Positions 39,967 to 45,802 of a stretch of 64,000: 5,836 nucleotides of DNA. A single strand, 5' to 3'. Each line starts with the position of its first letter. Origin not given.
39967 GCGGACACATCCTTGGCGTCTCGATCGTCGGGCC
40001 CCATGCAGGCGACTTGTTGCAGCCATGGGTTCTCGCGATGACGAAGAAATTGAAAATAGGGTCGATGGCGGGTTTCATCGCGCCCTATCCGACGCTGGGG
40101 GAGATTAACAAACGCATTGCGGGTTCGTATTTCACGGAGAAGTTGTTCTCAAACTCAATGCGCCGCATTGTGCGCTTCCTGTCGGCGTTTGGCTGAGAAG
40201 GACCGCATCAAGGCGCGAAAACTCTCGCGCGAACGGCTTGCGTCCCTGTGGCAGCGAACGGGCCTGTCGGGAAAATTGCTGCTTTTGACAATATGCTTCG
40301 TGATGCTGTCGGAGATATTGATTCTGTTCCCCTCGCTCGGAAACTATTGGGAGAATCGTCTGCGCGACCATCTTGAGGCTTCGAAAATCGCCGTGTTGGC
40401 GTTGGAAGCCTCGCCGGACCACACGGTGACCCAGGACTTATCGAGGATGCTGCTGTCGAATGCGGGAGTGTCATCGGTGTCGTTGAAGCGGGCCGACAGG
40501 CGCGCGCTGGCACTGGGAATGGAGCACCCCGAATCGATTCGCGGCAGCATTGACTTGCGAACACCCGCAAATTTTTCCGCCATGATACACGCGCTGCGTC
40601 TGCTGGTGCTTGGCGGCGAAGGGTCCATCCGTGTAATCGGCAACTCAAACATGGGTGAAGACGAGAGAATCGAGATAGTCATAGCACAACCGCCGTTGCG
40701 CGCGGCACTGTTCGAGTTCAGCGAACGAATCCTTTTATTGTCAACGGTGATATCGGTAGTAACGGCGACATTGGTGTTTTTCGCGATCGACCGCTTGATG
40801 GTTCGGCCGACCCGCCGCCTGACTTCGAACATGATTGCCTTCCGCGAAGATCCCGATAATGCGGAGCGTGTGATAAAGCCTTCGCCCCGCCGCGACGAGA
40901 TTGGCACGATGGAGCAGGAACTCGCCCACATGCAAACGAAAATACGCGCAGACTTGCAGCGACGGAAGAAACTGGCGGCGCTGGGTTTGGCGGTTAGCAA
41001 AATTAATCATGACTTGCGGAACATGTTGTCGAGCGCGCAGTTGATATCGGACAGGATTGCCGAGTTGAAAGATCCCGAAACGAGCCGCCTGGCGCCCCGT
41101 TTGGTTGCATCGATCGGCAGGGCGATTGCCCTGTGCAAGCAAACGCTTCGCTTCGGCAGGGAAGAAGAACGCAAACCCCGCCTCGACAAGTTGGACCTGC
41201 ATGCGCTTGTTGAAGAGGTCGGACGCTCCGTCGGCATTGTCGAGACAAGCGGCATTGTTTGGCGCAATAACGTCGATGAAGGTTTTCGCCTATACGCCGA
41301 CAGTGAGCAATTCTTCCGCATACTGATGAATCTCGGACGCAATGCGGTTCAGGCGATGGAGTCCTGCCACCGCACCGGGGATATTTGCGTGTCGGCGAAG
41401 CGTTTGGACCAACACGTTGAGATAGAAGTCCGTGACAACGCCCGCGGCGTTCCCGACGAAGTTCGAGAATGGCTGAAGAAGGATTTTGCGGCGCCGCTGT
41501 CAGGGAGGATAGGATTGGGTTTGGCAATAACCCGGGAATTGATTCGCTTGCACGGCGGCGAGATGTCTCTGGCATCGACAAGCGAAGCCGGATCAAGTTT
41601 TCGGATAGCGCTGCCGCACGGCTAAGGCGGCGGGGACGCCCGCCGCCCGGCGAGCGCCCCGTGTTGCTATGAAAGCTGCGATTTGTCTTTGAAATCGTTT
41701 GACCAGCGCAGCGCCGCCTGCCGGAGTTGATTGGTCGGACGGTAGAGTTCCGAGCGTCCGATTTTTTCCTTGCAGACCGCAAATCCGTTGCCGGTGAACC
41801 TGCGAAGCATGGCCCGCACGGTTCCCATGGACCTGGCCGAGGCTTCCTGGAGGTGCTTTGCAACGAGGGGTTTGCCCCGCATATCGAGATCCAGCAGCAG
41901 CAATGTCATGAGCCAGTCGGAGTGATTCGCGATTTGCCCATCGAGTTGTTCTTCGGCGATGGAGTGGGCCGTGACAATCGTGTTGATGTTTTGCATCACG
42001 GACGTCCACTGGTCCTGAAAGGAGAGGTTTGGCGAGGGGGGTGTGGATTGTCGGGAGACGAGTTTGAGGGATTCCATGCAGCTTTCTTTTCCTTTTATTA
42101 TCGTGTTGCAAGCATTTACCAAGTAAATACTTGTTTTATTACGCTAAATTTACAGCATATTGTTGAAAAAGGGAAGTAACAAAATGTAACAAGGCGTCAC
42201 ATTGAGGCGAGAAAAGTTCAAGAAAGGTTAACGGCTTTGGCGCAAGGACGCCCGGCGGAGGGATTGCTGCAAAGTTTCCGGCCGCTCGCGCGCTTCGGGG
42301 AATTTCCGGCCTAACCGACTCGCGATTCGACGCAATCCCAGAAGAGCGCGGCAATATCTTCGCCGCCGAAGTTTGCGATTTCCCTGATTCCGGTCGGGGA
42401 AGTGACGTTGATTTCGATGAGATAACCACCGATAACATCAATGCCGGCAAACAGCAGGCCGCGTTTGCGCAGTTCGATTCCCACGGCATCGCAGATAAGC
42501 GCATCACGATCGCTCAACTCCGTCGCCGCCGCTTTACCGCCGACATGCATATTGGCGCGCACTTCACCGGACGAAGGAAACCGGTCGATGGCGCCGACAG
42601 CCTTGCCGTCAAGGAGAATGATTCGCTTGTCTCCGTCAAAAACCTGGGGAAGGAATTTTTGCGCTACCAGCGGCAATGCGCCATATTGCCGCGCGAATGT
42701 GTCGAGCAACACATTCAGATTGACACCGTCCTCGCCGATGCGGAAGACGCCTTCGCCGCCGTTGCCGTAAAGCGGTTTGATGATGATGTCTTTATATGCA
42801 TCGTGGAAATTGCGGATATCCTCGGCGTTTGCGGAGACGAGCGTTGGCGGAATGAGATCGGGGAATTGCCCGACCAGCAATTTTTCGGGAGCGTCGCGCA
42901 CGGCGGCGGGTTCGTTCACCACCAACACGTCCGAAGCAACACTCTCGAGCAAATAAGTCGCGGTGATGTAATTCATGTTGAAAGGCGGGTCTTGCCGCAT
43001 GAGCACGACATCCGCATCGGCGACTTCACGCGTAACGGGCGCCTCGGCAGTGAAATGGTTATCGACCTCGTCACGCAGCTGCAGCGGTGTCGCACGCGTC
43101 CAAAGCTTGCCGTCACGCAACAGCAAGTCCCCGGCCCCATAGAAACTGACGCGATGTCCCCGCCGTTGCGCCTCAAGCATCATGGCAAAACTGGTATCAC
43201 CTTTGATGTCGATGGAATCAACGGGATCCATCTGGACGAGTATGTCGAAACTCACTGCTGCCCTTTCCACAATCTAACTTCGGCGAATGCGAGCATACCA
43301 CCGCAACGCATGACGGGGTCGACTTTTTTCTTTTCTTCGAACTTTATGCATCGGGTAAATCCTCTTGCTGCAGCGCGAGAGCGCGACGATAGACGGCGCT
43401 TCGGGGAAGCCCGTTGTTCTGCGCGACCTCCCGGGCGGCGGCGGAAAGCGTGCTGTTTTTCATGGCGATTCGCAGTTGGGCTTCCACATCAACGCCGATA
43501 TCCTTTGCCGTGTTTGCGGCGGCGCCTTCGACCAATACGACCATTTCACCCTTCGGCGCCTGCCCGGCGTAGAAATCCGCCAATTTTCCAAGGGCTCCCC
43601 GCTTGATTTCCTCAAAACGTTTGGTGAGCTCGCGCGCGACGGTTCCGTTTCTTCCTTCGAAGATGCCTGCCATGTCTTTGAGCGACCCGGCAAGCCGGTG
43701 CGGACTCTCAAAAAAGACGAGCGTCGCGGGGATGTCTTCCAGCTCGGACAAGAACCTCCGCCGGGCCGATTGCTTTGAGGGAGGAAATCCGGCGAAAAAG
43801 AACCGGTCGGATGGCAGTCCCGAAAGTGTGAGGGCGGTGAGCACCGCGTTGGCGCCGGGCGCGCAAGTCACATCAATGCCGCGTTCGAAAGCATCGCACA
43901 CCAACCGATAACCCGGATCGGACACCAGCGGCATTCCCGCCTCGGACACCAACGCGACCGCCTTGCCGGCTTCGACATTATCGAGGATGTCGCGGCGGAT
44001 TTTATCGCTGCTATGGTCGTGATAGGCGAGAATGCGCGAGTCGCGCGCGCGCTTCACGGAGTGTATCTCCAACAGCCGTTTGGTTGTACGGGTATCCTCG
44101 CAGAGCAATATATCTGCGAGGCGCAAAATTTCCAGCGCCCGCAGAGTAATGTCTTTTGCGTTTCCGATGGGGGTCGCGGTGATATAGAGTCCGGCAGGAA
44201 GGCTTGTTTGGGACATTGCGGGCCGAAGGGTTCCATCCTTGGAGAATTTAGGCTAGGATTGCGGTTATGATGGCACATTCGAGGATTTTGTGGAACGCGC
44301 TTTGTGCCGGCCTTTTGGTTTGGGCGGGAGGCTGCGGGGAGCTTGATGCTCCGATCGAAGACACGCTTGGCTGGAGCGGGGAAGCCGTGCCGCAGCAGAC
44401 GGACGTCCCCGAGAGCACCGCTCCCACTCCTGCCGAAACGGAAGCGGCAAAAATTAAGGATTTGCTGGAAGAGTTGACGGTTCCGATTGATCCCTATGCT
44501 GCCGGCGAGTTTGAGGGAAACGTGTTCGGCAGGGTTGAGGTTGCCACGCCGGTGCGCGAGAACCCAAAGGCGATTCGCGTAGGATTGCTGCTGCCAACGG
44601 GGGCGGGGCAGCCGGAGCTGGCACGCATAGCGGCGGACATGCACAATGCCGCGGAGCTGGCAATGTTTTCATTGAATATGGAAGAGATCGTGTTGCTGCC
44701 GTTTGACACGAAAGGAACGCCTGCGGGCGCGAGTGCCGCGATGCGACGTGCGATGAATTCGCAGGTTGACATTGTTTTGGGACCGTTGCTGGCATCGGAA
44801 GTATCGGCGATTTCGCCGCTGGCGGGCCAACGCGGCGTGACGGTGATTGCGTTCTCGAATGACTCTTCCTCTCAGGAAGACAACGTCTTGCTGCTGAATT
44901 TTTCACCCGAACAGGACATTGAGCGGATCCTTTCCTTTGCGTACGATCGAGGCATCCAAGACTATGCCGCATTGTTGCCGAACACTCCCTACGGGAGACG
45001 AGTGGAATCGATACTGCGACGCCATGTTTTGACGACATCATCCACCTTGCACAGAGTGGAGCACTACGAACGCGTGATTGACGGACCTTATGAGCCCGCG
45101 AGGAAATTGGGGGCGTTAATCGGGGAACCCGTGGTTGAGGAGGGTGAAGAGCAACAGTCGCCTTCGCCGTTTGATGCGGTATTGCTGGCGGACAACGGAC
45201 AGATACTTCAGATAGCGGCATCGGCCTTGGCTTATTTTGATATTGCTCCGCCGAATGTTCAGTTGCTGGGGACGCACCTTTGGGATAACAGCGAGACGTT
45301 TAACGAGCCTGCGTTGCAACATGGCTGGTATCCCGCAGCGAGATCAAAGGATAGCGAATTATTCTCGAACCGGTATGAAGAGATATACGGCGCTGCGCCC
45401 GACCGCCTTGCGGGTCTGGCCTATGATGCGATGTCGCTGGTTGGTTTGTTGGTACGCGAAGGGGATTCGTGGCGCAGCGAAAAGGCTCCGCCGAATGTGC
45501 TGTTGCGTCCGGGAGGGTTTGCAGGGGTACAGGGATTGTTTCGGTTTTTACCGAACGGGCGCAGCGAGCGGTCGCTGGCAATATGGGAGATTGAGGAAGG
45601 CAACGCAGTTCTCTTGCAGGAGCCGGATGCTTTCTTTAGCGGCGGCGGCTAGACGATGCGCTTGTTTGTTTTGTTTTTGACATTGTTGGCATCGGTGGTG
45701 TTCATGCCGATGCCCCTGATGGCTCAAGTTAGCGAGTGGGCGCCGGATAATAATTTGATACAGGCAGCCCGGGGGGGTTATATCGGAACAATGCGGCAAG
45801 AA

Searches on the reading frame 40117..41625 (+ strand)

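Call 86: search_protein_families(library=pfam, proteins=[window:40117-41625:+], max_evalue=0.00001)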
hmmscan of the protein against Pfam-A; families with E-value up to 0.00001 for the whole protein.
window:40117-41625:+ (502 aa): 1 family
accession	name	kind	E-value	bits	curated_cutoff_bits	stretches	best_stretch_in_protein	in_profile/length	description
PF02518.31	HATPase_c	-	6.5e-17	62.4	26.4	1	395-501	2-109/111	Histidine kinase-, DNA gyrase B-, and HSP90-like ATPase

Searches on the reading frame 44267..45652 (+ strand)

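Call 86: search_protein_families(library=pfam, proteins=[window:44267-45652:+], max_evalue=0.00001)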
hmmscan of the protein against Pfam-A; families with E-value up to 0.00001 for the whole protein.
window:44267-45652:+ (461 aa): 2 families
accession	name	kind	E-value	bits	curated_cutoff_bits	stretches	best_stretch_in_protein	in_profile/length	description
PF13458.12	Peripla_BP_6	-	4.5e-21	76.3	31.7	1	103-250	2-155/343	Periplasmic binding protein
PF04348.19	LppC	-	6.4e-11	42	28.8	1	102-269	218-385/563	LppC putative lipoprotein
